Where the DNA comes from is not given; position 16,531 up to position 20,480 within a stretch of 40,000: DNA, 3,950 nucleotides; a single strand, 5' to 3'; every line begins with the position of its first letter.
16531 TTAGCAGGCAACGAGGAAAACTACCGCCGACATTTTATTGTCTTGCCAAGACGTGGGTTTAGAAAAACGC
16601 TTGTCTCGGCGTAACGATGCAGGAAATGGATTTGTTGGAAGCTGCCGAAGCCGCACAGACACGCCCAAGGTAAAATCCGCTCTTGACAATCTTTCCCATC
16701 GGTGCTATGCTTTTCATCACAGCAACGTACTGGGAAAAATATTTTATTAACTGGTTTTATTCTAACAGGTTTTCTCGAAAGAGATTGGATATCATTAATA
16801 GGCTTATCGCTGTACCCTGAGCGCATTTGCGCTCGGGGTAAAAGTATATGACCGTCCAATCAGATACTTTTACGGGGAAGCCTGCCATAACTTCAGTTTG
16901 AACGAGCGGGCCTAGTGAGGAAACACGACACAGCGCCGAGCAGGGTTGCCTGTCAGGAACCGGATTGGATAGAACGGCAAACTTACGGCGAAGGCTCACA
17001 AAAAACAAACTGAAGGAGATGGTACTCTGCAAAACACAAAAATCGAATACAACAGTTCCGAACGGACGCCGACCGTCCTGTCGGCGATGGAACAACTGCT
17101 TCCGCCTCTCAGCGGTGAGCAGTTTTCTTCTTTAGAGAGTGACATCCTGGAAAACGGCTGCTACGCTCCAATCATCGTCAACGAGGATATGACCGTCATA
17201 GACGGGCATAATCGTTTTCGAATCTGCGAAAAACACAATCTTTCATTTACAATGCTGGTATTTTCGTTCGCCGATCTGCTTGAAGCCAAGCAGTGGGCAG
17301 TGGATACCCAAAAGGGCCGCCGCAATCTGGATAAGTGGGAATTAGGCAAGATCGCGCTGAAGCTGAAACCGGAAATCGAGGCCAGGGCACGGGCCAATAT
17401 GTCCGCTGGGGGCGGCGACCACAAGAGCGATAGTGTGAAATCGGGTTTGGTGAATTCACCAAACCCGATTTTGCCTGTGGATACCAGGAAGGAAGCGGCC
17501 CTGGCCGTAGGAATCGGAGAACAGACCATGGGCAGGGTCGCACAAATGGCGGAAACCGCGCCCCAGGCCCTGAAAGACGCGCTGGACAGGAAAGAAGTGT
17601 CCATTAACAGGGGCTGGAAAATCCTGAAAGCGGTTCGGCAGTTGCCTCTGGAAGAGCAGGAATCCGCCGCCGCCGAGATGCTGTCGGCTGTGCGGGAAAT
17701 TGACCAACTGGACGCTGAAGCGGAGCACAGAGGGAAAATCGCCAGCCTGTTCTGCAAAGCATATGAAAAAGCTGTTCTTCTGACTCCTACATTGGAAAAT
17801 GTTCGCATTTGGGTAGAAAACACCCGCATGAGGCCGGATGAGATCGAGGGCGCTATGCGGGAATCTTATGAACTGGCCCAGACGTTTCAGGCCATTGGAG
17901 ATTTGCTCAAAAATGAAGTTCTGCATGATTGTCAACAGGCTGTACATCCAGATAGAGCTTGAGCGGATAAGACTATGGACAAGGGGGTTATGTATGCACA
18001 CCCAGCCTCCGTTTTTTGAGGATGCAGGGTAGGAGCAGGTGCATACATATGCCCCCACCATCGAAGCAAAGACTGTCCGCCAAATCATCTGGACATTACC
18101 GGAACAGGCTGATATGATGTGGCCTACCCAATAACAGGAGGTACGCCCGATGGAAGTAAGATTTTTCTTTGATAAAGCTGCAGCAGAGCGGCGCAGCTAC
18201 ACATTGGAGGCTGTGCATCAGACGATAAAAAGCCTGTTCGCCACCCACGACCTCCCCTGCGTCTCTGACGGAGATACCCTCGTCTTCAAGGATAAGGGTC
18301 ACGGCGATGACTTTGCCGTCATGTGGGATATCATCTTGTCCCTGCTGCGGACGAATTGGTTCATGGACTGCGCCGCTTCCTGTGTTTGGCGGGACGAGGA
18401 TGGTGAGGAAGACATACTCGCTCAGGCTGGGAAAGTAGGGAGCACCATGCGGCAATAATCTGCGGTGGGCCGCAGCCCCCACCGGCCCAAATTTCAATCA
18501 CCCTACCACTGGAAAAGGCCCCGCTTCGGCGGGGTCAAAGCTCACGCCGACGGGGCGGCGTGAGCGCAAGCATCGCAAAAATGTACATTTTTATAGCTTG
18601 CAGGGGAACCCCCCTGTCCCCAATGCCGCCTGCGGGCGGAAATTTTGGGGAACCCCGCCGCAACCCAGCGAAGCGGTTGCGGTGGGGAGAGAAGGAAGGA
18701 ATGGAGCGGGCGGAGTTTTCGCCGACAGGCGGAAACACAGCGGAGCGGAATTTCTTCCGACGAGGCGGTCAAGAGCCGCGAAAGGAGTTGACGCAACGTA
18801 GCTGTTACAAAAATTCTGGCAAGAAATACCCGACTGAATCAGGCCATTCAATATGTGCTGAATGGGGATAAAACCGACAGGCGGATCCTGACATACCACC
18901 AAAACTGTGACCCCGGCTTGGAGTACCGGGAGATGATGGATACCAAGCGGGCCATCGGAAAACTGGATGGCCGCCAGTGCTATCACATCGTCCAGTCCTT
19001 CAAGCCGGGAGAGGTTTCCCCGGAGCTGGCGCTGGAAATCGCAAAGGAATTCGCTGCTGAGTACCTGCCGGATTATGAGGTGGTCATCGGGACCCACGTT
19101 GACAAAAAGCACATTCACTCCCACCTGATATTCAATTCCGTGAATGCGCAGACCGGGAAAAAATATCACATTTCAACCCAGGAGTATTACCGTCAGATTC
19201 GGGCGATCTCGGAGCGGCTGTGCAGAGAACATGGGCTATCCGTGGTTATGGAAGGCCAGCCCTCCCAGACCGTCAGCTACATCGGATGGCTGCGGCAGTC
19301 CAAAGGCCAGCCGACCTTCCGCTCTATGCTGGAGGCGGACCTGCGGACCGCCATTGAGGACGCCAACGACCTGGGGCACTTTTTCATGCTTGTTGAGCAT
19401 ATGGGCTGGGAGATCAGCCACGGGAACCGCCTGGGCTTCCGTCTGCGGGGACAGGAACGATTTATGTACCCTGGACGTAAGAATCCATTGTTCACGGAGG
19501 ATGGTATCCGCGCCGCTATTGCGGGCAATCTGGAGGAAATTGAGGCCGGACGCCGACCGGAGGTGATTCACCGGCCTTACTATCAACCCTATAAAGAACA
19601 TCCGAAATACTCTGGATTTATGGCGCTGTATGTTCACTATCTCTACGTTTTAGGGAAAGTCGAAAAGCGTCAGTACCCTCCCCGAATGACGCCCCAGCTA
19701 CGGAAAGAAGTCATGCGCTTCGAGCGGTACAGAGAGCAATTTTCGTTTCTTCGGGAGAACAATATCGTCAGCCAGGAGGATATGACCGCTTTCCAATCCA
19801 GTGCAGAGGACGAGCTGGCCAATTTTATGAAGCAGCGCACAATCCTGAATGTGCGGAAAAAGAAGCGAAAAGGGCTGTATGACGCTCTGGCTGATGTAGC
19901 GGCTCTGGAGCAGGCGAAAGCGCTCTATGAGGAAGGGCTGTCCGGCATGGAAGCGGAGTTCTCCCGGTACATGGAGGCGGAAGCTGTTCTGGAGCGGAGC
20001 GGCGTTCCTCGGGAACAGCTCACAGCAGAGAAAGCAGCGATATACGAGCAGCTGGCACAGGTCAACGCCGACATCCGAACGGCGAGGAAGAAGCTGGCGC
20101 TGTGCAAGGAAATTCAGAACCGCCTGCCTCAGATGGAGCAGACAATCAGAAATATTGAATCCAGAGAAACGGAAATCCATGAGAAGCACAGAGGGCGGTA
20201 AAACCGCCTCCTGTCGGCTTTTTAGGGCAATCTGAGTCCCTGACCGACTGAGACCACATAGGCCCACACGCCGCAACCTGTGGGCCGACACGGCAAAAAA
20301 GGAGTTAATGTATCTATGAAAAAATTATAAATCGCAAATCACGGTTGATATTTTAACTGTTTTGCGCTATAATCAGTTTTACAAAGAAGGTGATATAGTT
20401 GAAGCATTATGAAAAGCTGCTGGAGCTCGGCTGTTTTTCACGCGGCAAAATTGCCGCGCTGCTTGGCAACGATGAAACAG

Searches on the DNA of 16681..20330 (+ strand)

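Call 62: search_dna_similar(query=window:16681-20330:+, collection=plasmids, mode=distant, max_rows=12)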
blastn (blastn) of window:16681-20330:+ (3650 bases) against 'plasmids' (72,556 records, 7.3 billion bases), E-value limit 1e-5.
Records with a match: 1; places in all: 1; records where one place covers at least 80% of the query: 0.
Best place of each record, by identity: 80-90% 1.
By first word of the organism name: Subdoligranulum 1.
By predicted mobility (MOB-suite, as given by PLSDB): non-mobilizable 1.
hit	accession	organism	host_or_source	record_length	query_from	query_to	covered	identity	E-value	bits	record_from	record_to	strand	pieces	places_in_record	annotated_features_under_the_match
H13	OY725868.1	Subdoligranulum variabile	-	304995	2295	2361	2%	82.1%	9e-8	68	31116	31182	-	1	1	record has no annotation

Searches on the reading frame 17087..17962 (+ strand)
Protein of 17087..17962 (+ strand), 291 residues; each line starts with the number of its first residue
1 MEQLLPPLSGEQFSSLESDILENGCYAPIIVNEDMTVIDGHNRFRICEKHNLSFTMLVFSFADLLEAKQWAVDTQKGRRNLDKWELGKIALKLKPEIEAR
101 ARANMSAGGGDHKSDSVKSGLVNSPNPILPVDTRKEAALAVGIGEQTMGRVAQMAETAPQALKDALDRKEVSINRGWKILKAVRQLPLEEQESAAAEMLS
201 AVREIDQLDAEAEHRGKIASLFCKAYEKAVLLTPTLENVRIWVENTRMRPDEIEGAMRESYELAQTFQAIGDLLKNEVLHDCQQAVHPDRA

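Call 5: search_protein_families(library=pfam, proteins=[window:17087-17962:+], max_evalue=0.01)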
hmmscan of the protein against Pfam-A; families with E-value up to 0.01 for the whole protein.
window:17087-17962:+ (291 aa): 0 families

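Call 9: search_protein_families(library=phrogs, proteins=[window:17087-17962:+], max_evalue=0.001)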
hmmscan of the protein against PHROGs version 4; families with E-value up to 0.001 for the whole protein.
window:17087-17962:+ (291 aa): 10 families
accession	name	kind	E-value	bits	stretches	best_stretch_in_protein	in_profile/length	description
phrog_12047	-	DNA, RNA and nucleotide metabolism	7.9e-10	39.7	1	14-211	22-211/301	ParB-like partition nuclease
phrog_4715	-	DNA, RNA and nucleotide metabolism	1.8e-08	34.2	1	10-213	168-362/630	ParB-like partition protein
phrog_21315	-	unknown function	2e-08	34.6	1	2-95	21-114/415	-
phrog_12305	-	DNA, RNA and nucleotide metabolism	5.3e-07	30.1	1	19-55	33-72/271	ParB-like partition protein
phrog_498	-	other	1.5e-06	28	1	11-70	56-118/633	DNA methyltransferase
phrog_620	-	DNA, RNA and nucleotide metabolism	3.4e-06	28.3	1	11-52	30-71/217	ParB-like partition protein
phrog_17439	-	unknown function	8.7e-05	23.1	1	6-136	33-169/240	-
phrog_2159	-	DNA, RNA and nucleotide metabolism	0.00013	22.5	1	12-50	83-125/365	ParB-like partition protein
phrog_8947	-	unknown function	0.00057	20.6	1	8-55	34-81/219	-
phrog_15396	-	DNA, RNA and nucleotide metabolism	0.00068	20.5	0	9-71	23-84/258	ParB-like partition nuclease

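Call 15: find_encoding_contigs(protein=window:17087-17962:+, flank=10000, max_places=10)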
Protein window:17087-17962:+ (291 aa): no gene with exactly this product is on record in the collection.

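Call 16: find_homologous_proteins(query=window:17087-17962:+)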
Query window:17087-17962:+ (291 aa): 3599 proteins with E <= 0.001 among 8000 candidates; the best 120 are listed.
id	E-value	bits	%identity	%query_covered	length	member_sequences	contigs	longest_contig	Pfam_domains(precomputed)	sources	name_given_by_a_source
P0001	4.1e-188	642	100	100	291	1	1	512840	-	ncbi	-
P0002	4.3e-168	576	90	100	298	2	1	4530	-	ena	-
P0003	1.2e-165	568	89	98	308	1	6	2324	-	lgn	-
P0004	3.4e-164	563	88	100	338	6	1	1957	-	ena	-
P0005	1.8e-159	548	90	96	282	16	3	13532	-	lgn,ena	-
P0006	4.9e-159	546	87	98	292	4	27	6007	-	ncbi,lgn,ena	-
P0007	5.4e-159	546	85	100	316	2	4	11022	-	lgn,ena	-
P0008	7.9e-159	546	87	98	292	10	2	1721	-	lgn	-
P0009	1.9e-158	544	88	98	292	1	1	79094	-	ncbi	-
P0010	3.6e-158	544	87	98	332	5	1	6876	-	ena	-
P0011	1.2e-156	539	89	95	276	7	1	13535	-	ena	-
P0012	1.3e-156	538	84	99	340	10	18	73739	-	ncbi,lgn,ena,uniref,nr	ncbi:hypothetical protein [uncultured Oscillibacter sp.]|uniref:hypothetical protein n=1 Tax=uncultu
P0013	5.4e-156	536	86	98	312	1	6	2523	-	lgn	-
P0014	2.8e-155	534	86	98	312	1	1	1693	-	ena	-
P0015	3.7e-155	534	86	98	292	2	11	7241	-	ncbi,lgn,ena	-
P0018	2.1e-151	521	87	93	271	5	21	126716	-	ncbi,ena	-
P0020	1.8e-150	518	85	96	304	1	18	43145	-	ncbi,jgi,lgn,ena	-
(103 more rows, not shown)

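Call 17: find_encoding_contigs(protein=P0001, flank=10000, max_places=4)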
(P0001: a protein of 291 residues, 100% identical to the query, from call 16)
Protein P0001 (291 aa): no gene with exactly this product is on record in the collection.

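Call 18: find_encoding_contigs(protein=P0009, flank=10000, max_places=3)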
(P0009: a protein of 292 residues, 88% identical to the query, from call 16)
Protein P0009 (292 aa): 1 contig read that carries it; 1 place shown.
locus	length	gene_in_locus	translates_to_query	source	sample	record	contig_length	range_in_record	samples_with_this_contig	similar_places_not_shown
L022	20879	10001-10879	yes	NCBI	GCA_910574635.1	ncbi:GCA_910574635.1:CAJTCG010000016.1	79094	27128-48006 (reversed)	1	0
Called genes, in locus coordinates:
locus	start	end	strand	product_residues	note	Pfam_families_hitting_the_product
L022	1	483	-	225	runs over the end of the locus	PF00528:BPD_transp_1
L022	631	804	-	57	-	-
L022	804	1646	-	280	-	PF00528:BPD_transp_1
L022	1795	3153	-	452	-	PF01547:SBP_bac_1, PF13416:SBP_bac_8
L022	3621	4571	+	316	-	PF00696:AA_kinase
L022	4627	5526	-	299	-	PF13484:Fer4_16 (faint), PF12801:Fer4_5, PF25160:LdpA_Fe-S-bd (weak), PF12838:Fer4_7 (weak), PF00037:Fer4 (weak), PF12837:Fer4_6 (weak), PF13237:Fer4_10, PF13187:Fer4_9 (weak), +1 more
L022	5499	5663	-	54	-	-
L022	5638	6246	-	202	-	PF08534:Redoxin, PF00578:AhpC-TSA, PF13905:Thioredoxin_8 (weak)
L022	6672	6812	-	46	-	-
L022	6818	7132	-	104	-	-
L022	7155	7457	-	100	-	PF00440:TetR_N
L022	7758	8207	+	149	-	PF00248:Aldo_ket_red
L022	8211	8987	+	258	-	PF00702:Hydrolase, PF13344:Hydrolase_6, PF13419:HAD_2 (weak), PF13242:Hydrolase_like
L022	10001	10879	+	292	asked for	-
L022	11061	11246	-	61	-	-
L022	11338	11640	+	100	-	-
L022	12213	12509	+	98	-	-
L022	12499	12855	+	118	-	-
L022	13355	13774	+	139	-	PF00239:Resolvase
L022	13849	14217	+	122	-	PF14198:TnpV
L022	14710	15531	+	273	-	-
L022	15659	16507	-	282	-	PF12844:HTH_19, PF13560:HTH_31, PF01381:HTH_3, PF13413:HTH_25 (weak), PF13443:HTH_26 (weak)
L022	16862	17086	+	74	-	-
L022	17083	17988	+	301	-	PF02195:ParB_N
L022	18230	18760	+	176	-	PF00239:Resolvase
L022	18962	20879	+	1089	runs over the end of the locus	-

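Call 19: find_encoding_contigs(protein=P0012, flank=10000, max_places=6)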
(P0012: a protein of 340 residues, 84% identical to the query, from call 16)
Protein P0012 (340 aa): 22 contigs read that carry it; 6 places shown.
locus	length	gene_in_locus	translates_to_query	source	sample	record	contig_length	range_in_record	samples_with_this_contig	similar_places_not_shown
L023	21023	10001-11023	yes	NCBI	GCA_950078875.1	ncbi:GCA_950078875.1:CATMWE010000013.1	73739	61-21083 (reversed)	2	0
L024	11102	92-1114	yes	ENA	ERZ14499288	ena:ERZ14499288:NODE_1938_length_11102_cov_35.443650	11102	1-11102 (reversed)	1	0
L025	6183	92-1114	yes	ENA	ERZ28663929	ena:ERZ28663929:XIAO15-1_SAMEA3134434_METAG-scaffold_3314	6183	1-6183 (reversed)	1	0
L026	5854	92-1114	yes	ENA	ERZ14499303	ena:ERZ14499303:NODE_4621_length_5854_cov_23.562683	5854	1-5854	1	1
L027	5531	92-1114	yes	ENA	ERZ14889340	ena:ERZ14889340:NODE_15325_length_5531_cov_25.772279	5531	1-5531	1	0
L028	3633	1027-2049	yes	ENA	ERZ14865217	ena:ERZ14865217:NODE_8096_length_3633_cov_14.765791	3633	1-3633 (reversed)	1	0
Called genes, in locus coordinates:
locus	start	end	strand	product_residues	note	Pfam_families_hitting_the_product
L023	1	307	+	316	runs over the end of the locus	PF01193:RNA_pol_L, PF01000:RNA_pol_A_bac, PF03118:RNA_pol_A_CTD, PF26169:HHH_XRCC3_RpoA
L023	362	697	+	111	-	PF01196:Ribosomal_L17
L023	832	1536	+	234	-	PF01522:Polysacc_deac_1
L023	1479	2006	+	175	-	-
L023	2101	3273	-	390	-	PF02133:Transp_cyt_pur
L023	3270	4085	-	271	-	PF08543:Phos_pyr_kin, PF00294:PfkB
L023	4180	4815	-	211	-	PF02581:TMP-TENI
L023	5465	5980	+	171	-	PF07155:ECF-ribofla_trS, PF07694:5TM-5TMR_LYT (weak), PF09512:ThiW, PF12822:ECF_trnsprt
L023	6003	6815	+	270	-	PF02110:HK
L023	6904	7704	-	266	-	PF00892:EamA, PF03151:TPT (faint), PF00892:EamA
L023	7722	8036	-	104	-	PF01609:DDE_Tnp_1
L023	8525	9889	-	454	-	PF01609:DDE_Tnp_1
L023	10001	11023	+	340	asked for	-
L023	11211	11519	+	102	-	-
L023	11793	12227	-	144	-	PF02371:Transposase_20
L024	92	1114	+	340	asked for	-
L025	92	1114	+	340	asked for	-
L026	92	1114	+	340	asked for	-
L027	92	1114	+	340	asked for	-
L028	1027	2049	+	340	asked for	-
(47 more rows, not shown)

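Call 27: find_related_loci(query=window:17087-17962:+, collection=viral_contigs, flank=10000)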
Query window:17087-17962:+ (291 aa) in viral_contigs; peptide patterns used: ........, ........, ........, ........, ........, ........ (x = any residue, [..] = any of these).
12 stretches matched a pattern; 8 encode a relative of the query (tblastn E <= 1e-3); 8 distinct loci.
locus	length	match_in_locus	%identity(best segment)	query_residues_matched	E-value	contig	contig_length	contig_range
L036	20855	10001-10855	59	1-279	4e-113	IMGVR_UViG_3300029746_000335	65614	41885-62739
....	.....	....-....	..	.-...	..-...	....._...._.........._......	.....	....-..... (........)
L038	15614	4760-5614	59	1-279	5e-112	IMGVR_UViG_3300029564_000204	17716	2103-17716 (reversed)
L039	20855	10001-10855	58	1-279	2e-110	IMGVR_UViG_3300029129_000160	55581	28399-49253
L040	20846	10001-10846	59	1-279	2e-110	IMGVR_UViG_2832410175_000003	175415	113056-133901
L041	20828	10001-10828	60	1-275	4e-106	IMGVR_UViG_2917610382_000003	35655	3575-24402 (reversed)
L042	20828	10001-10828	60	1-275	4e-106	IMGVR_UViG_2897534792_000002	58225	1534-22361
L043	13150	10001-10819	58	1-279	1e-105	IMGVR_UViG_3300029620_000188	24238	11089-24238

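Call 35: find_encoding_contigs(protein=P0005, flank=10000, max_places=4)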
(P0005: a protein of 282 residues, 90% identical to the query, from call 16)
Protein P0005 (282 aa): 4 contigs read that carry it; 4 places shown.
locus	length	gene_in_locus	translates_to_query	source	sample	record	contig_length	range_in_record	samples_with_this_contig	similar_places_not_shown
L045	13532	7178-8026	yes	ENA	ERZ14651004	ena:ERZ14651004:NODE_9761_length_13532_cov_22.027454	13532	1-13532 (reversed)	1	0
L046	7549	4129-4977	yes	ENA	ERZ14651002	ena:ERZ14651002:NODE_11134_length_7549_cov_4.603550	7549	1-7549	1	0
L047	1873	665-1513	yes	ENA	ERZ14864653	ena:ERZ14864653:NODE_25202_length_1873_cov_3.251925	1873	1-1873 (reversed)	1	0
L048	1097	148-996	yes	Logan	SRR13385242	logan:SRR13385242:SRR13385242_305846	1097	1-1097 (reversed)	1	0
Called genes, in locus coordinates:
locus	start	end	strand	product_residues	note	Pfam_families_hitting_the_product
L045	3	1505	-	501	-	?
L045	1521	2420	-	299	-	PF00528:BPD_transp_1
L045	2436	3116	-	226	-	PF00528:BPD_transp_1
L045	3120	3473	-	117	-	-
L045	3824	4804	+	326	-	PF00356:LacI, PF00532:Peripla_BP_1, PF13407:Peripla_BP_4, PF13377:Peripla_BP_3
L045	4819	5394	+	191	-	-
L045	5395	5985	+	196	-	-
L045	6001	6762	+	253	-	-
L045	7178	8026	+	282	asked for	-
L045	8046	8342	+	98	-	-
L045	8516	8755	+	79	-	-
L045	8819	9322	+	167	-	PF03432:Relaxase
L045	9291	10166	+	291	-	-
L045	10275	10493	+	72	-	-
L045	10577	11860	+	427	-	PF00239:Resolvase (faint), PF07508:Recombinase, PF13408:Zn_ribbon_recom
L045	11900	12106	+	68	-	PF14287:DUF4368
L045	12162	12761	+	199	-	PF19478:TrbL_2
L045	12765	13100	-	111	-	-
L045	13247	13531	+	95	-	?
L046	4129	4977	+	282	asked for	-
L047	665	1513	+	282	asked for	-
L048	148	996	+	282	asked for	-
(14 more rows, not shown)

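Call 36: find_encoding_contigs(protein=P0018, flank=10000, max_places=5)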
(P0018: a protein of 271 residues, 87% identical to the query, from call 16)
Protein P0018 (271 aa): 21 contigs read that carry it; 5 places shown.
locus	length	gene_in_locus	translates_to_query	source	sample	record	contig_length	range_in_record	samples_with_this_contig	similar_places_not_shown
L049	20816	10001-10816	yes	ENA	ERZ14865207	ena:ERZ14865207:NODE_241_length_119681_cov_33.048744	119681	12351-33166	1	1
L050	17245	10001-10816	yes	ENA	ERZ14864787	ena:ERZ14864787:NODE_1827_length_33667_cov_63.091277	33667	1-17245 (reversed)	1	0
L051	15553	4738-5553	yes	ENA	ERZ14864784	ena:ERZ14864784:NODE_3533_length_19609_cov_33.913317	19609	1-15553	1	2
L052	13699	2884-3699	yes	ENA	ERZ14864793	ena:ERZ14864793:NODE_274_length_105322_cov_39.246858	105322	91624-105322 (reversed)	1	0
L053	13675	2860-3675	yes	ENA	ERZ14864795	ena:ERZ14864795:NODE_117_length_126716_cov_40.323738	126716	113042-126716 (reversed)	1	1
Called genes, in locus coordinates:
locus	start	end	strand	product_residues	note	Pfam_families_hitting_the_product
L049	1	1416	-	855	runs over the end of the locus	PF00512:HisKA, PF02518:HATPase_c, PF00072:Response_reg, PF01627:Hpt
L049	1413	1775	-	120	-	PF00072:Response_reg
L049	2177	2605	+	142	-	PF02367:TsaE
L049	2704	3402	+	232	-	PF00814:TsaD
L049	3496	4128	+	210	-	PF14681:UPRTase, PF00156:Pribosyltran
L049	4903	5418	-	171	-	PF14287:DUF4368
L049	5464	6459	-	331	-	PF13407:Peripla_BP_4, PF00532:Peripla_BP_1, PF13377:Peripla_BP_3 (weak)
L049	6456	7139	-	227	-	PF06580:His_kinase, PF02518:HATPase_c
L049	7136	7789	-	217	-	-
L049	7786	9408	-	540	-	PF00072:Response_reg, PF17853:GGDEF_2, PF00165:HTH_AraC (weak), PF12833:HTH_18, PF00165:HTH_AraC (weak)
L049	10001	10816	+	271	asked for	-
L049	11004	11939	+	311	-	-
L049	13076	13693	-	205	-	PF13189:Cytidylate_kin2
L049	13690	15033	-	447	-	PF01554:MatE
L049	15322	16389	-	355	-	PF00392:GntR, PF14502:HTH_41 (weak), PF00532:Peripla_BP_1, PF13407:Peripla_BP_4 (weak), PF13377:Peripla_BP_3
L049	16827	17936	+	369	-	PF00532:Peripla_BP_1 (weak), PF13407:Peripla_BP_4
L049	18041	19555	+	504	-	PF00005:ABC_tran, PF13304:AAA_21 (faint), PF00005:ABC_tran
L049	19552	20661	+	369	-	PF02653:BPD_transp_2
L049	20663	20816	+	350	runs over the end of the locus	PF02653:BPD_transp_2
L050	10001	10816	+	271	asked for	-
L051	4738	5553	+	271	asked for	-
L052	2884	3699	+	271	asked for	-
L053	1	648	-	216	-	?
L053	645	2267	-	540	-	PF00072:Response_reg, PF17853:GGDEF_2, PF00165:HTH_AraC (weak), PF12833:HTH_18, PF00165:HTH_AraC (weak)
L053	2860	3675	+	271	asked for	-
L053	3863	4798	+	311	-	-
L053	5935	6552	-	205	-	PF13189:Cytidylate_kin2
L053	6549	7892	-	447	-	PF01554:MatE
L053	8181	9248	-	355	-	PF00392:GntR, PF14502:HTH_41 (weak), PF00532:Peripla_BP_1, PF13407:Peripla_BP_4 (weak), PF13377:Peripla_BP_3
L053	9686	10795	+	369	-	PF00532:Peripla_BP_1 (weak), PF13407:Peripla_BP_4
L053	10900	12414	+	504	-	PF00005:ABC_tran, PF13304:AAA_21 (faint), PF00005:ABC_tran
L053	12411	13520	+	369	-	PF02653:BPD_transp_2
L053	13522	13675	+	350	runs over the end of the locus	PF02653:BPD_transp_2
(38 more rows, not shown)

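Call 53: find_encoding_contigs(protein=P0020, flank=10000, max_places=3)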
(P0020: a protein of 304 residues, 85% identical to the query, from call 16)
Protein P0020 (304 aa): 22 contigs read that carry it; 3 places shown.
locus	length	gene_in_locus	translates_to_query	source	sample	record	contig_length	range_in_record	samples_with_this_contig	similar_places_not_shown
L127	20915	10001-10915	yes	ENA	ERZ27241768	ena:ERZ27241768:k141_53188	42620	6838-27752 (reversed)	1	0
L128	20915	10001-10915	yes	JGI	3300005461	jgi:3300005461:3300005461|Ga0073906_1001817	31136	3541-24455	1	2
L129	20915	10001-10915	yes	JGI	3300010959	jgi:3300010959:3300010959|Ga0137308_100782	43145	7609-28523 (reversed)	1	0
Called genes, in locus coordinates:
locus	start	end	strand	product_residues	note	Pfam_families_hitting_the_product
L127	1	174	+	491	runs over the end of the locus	PF13589:HATPase_c_3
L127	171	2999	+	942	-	PF10593:Z1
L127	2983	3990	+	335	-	PF14390:DUF4420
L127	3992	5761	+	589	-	PF22879:AIPR_N, PF10592:AIPR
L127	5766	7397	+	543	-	PF00145:DNA_methylase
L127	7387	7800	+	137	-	PF03852:Vsr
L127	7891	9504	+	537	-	-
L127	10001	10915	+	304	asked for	-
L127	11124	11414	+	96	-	-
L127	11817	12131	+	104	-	PF21983:NikA-like, PF05713:MobC (weak)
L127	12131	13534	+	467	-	PF03432:Relaxase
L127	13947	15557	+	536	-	PF00239:Resolvase, PF07508:Recombinase, PF13408:Zn_ribbon_recom, PF14287:DUF4368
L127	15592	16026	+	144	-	-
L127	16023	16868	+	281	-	PF04203:Sortase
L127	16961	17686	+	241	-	-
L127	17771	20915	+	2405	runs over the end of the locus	PF11974:bMG3 (faint), PF13620:CarboxypepD_reg (faint), PF17210:SdrD_B (faint), PF17802:SpaA, PF22904:NOMO1-like_2nd (faint), PF17802:SpaA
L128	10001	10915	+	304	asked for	-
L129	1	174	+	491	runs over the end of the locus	PF13589:HATPase_c_3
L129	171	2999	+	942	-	PF10593:Z1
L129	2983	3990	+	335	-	PF14390:DUF4420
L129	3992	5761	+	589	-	PF22879:AIPR_N, PF10592:AIPR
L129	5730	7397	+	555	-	PF00145:DNA_methylase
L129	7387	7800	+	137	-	PF03852:Vsr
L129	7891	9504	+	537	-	-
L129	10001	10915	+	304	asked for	-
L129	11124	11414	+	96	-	-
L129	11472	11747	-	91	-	-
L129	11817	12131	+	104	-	PF21983:NikA-like, PF05713:MobC (weak)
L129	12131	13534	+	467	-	PF03432:Relaxase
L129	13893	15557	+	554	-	PF00239:Resolvase, PF07508:Recombinase, PF13408:Zn_ribbon_recom, PF14287:DUF4368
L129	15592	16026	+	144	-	-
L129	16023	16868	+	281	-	PF04203:Sortase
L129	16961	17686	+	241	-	-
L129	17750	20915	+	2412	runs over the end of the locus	PF11974:bMG3 (faint), PF13620:CarboxypepD_reg (faint), PF17210:SdrD_B (faint), PF17802:SpaA, PF22904:NOMO1-like_2nd (faint), PF17802:SpaA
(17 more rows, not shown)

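Call 60: search_protein_families(library=padloc, proteins=[window:17087-17962:+], max_evalue=0.001)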
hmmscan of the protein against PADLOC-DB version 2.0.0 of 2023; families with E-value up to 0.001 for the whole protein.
window:17087-17962:+ (291 aa): 0 families

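Call 93: search_protein_families(library=pfam, proteins=[L127:7891-9504:+], max_evalue=0.001)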
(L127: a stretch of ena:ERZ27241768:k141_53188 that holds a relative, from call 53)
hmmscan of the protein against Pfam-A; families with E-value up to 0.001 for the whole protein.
L127:7891-9504:+ (537 aa): 0 families
